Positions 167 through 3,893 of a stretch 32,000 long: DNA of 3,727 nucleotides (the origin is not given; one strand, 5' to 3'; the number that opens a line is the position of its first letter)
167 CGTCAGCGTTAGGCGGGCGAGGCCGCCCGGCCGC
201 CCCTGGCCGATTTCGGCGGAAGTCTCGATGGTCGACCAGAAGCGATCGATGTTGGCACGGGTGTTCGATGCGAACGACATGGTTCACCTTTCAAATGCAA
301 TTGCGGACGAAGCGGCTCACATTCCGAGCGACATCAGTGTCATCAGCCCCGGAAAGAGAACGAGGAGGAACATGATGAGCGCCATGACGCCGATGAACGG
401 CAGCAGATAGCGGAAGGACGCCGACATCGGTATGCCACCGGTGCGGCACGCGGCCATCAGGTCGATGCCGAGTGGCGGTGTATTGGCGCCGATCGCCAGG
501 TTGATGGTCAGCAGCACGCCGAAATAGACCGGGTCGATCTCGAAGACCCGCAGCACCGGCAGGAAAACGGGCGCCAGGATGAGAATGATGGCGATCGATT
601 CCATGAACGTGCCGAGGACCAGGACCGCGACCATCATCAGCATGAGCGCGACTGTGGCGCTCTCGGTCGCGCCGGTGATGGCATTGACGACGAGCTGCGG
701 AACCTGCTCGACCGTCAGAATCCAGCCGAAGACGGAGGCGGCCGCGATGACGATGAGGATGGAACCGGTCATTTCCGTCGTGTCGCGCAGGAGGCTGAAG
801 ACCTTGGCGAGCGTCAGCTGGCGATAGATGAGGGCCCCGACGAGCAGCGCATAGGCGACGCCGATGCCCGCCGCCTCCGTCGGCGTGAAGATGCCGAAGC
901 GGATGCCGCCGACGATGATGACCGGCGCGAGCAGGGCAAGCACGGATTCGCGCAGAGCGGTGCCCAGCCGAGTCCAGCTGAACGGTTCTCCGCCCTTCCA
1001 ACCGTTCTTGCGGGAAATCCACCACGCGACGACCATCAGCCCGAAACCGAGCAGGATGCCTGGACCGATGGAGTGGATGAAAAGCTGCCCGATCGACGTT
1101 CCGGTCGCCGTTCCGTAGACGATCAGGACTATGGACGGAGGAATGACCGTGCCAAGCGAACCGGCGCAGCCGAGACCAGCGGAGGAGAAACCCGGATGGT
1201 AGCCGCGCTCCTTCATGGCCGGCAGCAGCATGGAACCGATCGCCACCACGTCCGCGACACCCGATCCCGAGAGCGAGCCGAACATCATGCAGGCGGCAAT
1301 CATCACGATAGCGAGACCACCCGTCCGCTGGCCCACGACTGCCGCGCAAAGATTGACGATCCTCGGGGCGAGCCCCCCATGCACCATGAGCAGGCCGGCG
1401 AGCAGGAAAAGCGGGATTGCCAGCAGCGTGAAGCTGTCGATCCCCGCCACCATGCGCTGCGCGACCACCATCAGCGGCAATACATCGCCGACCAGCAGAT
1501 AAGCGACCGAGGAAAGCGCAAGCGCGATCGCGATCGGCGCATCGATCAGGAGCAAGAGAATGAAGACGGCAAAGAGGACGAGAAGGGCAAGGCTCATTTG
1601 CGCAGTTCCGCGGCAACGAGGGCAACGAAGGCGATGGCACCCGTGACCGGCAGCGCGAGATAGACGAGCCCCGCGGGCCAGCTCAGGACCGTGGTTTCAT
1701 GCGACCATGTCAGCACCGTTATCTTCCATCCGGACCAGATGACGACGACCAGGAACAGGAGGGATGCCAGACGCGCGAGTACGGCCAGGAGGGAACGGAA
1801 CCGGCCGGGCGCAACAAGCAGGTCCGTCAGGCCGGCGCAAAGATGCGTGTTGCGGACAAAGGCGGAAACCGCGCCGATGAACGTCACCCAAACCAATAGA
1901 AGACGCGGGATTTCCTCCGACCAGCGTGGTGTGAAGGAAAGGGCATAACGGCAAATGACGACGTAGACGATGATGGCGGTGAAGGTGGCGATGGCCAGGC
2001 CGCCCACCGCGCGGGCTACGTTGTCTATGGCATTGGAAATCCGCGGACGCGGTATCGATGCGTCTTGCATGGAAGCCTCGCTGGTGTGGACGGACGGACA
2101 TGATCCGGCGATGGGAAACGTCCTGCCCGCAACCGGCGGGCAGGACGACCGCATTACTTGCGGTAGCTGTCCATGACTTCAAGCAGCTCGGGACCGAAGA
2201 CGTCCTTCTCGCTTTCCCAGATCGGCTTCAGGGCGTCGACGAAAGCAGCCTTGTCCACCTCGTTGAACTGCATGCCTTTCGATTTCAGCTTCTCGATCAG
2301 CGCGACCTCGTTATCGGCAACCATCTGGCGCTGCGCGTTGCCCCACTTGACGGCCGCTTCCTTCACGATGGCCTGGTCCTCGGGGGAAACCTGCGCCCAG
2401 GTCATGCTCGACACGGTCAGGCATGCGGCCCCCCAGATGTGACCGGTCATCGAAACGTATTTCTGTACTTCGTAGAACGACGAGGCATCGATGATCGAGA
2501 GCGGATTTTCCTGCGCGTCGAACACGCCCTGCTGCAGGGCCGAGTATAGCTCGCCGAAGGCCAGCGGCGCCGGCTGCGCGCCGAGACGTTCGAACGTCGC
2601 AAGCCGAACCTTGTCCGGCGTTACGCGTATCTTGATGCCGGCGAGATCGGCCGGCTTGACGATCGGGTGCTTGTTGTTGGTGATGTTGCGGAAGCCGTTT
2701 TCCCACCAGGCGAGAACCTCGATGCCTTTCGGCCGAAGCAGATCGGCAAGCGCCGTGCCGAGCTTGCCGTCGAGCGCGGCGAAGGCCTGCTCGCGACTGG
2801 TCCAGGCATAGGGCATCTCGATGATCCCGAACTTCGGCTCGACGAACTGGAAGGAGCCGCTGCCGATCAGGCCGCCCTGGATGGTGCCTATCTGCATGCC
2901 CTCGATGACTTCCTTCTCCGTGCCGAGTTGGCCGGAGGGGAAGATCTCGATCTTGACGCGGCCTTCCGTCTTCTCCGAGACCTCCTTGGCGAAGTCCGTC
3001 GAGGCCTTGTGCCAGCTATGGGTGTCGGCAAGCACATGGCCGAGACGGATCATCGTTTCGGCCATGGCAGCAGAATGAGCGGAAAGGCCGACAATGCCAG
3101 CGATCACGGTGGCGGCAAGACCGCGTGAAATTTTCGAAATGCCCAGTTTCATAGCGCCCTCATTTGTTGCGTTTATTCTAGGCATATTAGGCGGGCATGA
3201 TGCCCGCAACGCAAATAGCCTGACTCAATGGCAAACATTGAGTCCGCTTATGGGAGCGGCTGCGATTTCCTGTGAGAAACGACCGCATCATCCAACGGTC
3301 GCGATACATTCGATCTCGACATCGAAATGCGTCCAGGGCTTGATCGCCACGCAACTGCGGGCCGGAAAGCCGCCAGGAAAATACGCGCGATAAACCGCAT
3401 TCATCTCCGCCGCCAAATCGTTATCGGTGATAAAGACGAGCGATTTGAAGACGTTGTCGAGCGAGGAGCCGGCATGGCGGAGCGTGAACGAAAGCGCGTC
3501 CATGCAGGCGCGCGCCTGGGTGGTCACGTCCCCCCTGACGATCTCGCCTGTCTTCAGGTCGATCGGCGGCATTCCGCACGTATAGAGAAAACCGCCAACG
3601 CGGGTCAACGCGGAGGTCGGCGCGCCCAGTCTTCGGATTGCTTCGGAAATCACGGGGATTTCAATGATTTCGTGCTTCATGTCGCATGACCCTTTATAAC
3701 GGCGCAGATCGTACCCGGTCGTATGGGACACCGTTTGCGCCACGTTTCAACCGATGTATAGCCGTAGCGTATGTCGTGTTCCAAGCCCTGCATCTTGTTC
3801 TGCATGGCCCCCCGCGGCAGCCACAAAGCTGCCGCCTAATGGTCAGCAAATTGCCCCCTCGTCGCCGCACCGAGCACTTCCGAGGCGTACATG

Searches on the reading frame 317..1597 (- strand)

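Call 8: search_protein_families(library=pfam, proteins=[window:317-1597:-])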
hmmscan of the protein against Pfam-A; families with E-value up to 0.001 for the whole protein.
window:317-1597:- (426 aa): 1 family
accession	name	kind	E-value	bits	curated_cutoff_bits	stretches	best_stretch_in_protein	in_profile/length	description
PF06808.19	DctM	-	2.2e-116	389.5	23.8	1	9-417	1-412/413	Tripartite ATP-independent periplasmic transporter, DctM component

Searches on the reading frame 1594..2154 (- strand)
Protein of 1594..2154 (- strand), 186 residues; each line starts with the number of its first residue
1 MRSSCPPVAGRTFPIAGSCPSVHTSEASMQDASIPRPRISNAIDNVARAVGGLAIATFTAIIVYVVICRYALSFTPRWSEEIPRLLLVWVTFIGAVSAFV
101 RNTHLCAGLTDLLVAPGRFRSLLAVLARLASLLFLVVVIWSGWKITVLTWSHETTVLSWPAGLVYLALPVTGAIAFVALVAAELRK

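Call 8: search_protein_families(library=pfam, proteins=[window:1594-2154:-])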
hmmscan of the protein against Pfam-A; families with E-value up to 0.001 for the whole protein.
window:1594-2154:- (186 aa): 1 family
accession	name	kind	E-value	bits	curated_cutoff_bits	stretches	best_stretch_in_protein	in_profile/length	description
PF04290.18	DctQ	-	5.1e-25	88.3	28.3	1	59-182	2-125/132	Tripartite ATP-independent periplasmic transporters, DctQ component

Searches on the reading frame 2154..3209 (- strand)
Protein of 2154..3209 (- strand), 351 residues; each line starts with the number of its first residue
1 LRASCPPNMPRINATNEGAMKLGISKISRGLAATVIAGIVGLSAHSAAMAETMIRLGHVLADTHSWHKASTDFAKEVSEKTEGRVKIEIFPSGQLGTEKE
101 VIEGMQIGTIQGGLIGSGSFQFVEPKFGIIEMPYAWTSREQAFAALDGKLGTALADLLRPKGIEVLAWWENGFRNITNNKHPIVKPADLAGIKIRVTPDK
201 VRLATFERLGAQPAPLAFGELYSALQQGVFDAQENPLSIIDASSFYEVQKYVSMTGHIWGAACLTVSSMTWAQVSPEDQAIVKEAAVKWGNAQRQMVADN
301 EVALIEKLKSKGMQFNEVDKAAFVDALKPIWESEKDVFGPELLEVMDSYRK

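Call 8: search_protein_families(library=pfam, proteins=[window:2154-3209:-])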
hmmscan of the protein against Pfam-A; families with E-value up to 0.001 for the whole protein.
window:2154-3209:- (351 aa): 1 family
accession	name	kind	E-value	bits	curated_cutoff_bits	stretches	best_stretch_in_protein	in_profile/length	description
PF03480.18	DctP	-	5.8e-90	301.9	23.4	1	56-333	1-281/286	Bacterial extracellular solute-binding protein, family 7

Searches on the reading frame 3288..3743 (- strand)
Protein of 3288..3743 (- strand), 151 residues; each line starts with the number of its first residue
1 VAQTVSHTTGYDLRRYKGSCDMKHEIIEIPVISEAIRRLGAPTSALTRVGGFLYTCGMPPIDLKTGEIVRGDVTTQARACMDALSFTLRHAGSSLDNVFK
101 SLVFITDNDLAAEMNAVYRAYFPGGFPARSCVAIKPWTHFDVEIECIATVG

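Call 8: search_protein_families(library=pfam, proteins=[window:3288-3743:-])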
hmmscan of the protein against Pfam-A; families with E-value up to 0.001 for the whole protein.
window:3288-3743:- (151 aa): 1 family
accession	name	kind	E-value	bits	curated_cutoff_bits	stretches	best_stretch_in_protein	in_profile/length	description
PF01042.26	Ribonuc_L-PSP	-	7.7e-23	81.2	27.3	1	44-150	12-121/121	Endoribonuclease L-PSP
